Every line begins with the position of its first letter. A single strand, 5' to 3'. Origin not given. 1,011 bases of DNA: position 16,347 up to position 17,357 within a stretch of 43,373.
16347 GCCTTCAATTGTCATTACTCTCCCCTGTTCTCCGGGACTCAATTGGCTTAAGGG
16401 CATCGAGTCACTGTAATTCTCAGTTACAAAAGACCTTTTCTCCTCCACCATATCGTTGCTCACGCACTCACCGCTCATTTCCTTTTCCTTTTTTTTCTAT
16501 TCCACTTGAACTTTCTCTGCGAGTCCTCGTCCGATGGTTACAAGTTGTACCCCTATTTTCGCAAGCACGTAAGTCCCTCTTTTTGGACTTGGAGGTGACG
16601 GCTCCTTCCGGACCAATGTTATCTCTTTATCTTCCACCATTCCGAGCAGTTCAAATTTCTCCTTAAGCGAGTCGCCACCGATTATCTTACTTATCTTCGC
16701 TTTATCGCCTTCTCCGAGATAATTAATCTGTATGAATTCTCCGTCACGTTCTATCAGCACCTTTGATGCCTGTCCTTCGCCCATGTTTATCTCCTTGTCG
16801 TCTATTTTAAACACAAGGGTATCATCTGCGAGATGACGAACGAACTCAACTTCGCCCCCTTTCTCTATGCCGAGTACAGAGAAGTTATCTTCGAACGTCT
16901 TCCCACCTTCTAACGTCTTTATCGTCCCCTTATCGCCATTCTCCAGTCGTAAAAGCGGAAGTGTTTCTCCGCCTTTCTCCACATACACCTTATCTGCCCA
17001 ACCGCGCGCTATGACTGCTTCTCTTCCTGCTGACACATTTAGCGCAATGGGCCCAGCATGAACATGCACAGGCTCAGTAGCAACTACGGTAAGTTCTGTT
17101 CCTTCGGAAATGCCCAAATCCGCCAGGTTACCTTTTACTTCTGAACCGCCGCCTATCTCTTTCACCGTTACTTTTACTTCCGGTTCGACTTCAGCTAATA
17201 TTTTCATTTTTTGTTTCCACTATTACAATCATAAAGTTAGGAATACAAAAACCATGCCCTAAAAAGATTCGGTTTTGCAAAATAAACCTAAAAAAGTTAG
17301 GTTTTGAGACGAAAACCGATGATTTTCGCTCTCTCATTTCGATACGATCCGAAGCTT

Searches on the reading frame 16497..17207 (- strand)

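Call 5: search_protein_families(library=pfam, proteins=[window:16497-17207:-])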
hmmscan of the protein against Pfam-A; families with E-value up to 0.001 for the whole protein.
window:16497-17207:- (236 aa): 1 family
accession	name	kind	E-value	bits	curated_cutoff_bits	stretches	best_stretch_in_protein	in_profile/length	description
PF04023.20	FeoA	-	1.2e-28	99.5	23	3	4-78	3-74/74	FeoA domain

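Call 35: search_protein_families(library=ncbifam, proteins=[window:16497-17207:-], max_evalue=0.001)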
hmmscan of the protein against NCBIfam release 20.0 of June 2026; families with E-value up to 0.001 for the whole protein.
window:16497-17207:- (236 aa): 0 families
